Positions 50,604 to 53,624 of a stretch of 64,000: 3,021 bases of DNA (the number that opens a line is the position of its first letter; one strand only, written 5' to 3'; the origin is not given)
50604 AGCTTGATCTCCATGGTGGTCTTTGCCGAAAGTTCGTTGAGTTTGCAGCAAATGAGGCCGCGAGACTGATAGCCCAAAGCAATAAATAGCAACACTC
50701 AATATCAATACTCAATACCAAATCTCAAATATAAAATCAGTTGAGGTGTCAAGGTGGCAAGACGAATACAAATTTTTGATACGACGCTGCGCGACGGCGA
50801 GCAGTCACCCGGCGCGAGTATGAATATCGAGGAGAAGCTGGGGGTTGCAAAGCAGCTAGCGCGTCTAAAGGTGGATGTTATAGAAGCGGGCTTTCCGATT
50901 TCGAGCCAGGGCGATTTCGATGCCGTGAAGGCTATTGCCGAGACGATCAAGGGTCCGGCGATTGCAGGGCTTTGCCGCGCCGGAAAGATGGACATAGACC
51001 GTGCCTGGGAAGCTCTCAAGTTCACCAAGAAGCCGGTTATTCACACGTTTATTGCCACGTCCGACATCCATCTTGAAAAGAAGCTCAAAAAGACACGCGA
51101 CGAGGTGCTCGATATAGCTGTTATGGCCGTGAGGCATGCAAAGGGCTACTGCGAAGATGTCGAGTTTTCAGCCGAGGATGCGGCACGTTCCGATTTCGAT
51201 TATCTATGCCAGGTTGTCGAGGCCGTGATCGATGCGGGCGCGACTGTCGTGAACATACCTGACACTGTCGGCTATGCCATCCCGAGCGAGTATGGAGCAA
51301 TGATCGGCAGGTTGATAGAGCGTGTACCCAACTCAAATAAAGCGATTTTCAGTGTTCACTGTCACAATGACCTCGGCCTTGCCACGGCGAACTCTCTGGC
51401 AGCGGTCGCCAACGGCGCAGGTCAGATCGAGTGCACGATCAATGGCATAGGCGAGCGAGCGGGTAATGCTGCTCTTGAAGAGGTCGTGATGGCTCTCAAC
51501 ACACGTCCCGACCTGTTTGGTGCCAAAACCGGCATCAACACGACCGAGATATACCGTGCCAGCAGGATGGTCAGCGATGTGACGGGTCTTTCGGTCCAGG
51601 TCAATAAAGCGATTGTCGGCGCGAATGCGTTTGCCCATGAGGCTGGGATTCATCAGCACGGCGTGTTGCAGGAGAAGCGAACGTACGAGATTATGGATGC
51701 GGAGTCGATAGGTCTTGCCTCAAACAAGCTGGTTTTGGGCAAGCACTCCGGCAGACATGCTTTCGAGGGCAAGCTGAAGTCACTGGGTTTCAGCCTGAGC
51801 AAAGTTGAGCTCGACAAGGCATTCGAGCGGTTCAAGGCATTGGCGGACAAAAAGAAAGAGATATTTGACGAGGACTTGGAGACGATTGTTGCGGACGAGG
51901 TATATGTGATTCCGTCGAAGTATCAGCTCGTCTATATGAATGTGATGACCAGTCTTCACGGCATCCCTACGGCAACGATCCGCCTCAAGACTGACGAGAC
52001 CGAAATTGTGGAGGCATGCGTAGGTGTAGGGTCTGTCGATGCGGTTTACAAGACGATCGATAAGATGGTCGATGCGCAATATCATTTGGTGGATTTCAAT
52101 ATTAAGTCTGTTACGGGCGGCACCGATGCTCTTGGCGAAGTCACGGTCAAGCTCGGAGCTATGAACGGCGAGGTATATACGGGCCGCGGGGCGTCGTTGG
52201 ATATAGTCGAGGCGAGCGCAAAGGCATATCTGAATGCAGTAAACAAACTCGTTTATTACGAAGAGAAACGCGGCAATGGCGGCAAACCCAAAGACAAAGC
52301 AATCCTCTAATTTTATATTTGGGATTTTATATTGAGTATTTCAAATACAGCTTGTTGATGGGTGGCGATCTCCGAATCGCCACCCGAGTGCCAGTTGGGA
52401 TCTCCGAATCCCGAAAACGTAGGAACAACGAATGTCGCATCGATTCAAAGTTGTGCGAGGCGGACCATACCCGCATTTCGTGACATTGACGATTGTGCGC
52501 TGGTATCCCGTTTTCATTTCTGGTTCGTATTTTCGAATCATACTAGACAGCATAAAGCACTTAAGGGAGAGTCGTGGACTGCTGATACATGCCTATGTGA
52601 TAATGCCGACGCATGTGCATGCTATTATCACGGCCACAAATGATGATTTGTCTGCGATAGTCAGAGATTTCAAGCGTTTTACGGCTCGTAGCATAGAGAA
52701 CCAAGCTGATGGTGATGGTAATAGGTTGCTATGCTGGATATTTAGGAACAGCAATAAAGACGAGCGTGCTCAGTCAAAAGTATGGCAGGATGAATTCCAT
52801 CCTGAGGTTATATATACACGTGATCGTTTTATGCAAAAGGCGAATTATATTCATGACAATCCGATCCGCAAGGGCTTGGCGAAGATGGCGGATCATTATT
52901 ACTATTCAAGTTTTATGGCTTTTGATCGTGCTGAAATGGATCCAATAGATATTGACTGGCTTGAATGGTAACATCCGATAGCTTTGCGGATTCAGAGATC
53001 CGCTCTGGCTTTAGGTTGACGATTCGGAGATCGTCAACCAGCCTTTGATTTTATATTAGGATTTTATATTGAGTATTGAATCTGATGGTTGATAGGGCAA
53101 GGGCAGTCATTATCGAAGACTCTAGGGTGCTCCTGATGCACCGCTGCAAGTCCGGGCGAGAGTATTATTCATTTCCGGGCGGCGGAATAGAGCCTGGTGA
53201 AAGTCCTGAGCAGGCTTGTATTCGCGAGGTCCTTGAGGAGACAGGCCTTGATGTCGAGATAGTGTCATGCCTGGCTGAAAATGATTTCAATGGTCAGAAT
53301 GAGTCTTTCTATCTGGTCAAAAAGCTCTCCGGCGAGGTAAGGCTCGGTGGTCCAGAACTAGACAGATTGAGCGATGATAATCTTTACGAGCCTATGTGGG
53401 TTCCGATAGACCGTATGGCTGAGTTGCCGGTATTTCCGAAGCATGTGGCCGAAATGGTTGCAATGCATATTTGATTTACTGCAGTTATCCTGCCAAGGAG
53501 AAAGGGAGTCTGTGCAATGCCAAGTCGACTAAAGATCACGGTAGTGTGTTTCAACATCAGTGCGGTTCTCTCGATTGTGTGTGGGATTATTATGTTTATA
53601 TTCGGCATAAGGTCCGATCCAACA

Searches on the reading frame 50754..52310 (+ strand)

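Call 76: search_protein_families(library=pfam, proteins=[window:50754-52310:+], max_evalue=0.01)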
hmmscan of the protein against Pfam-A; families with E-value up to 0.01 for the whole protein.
window:50754-52310:+ (518 aa): 3 families
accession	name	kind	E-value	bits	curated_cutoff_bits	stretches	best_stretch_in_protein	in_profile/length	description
PF00682.25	HMGL-like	-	1.9e-98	329.5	29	1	4-273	1-260/260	HMGL-like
PF08502.15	LeuA_dimer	-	5.2e-35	120.6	24.9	1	369-499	1-130/131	LeuA allosteric (dimerisation) domain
PF22617.1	HCS_D2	-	2.5e-29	101.9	27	1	287-368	1-82/82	Homocitrate synthase post-HMGL domain-like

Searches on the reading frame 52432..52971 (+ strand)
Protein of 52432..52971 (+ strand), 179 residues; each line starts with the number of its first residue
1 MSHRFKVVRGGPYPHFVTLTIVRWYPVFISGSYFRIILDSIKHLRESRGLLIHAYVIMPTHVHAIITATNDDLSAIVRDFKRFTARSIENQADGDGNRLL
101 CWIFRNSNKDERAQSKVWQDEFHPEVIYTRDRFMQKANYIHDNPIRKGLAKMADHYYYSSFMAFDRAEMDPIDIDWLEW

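Call 76: search_protein_families(library=pfam, proteins=[window:52432-52971:+], max_evalue=0.01)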
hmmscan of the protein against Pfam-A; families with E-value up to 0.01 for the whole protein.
window:52432-52971:+ (179 aa): 1 family
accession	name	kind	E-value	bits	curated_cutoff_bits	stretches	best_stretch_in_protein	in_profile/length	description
PF01797.21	Y1_Tnp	-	9.2e-06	26.2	23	1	15-92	8-84/121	Transposase IS200 like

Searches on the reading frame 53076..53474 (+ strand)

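Call 76: search_protein_families(library=pfam, proteins=[window:53076-53474:+], max_evalue=0.01)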
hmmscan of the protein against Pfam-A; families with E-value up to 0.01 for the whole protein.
window:53076-53474:+ (132 aa): 3 families
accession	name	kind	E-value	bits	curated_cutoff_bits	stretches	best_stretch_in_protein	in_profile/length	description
PF00293.34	NUDIX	-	9.7e-21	74.6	21.1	1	7-117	4-121/134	NUDIX domain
PF14815.12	NUDIX_4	-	3.6e-05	24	35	1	10-64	3-57/113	NUDIX domain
PF22327.2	Nudt16-like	-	0.0088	16.4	27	0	31-71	35-76/161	U8 snoRNA-decapping enzyme-like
